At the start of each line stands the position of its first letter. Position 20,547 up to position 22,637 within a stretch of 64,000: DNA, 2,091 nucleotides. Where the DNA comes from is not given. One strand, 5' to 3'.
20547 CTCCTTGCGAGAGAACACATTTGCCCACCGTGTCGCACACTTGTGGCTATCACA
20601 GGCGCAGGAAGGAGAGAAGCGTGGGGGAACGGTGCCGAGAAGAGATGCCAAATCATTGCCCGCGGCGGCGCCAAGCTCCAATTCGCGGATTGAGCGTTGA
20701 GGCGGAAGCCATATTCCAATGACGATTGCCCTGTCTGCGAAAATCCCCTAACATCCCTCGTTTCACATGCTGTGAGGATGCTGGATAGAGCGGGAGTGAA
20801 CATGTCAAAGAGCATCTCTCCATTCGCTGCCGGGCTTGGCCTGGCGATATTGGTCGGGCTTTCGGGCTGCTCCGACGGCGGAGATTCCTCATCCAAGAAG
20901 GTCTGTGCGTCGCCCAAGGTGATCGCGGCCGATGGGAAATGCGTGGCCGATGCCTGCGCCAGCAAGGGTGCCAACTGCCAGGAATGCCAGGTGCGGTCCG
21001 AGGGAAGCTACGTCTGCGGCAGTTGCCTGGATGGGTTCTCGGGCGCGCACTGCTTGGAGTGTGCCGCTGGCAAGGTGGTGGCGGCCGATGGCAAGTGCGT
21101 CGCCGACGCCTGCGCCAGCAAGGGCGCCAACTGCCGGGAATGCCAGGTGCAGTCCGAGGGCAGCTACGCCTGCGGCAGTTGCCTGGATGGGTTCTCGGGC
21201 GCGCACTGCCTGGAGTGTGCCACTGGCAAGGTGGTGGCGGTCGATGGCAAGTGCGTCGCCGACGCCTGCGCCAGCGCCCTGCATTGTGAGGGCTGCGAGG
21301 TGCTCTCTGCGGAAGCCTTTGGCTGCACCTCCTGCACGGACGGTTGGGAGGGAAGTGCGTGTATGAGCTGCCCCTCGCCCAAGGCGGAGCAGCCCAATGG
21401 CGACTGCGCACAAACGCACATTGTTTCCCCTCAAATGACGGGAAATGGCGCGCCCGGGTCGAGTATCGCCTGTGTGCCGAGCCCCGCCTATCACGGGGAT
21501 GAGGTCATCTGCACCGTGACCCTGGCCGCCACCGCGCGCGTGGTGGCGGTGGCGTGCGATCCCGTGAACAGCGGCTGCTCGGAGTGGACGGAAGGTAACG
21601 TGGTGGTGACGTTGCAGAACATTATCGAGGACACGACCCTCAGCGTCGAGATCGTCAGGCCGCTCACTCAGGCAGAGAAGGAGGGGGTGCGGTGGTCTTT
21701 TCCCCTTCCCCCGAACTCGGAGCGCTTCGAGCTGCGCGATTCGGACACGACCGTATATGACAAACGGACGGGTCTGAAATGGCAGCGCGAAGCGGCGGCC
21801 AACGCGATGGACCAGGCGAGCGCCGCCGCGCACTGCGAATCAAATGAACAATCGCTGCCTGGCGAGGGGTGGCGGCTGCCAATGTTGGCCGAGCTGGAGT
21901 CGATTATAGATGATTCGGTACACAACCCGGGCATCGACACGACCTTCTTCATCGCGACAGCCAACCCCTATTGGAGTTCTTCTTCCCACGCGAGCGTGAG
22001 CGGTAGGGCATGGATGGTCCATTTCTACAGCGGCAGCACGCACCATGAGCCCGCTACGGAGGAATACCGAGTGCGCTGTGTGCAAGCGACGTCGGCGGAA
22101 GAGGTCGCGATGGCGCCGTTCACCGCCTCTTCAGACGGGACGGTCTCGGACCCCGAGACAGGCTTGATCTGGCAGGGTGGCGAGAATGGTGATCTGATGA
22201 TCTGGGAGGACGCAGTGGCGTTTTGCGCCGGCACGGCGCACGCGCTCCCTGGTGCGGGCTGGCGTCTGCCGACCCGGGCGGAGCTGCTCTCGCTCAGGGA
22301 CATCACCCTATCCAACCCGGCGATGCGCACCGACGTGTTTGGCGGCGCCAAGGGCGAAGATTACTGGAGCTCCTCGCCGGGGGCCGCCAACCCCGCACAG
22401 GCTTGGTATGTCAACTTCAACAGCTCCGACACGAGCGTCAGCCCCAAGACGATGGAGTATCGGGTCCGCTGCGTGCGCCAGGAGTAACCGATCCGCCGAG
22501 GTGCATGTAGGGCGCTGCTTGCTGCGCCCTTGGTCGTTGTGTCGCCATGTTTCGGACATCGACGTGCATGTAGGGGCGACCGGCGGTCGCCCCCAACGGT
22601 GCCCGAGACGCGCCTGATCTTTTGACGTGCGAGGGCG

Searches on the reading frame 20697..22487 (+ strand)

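Call 31: search_protein_families(library=pfam, proteins=[window:20697-22487:+], max_evalue=0.001)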
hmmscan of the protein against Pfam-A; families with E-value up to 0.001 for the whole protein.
window:20697-22487:+ (596 aa): 1 family
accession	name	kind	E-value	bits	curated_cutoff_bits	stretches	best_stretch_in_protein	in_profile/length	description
PF07603.17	Lcl_C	-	1.7e-55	186.8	34.9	2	481-594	1-117/117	Lcl C-terminal domain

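Call 83: search_protein_families(library=ncbifam, proteins=[window:20697-22487:+], max_evalue=0.01)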
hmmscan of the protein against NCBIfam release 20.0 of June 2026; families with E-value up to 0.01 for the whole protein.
window:20697-22487:+ (596 aa): 4 families
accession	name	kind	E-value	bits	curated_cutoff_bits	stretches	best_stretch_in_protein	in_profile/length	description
NF052322.1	FimD_tip_adhes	equivalog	6.4e-12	45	170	2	521-594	598-661/664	fimbrial tip adhesin FimD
NF047850.1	Lsa25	exception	3.5e-11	43.3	260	0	508-594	118-207/207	surface adhesin Lsa25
NF047763.1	LIC_10572_fam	equivalog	5.3e-07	29.8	200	0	555-594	167-205/205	LIC_10572 family protein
TIGR02145.1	Fib_succ_major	domain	1.6e-05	25.7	41.65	0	551-594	130-175/176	FISUMP domain-containing protein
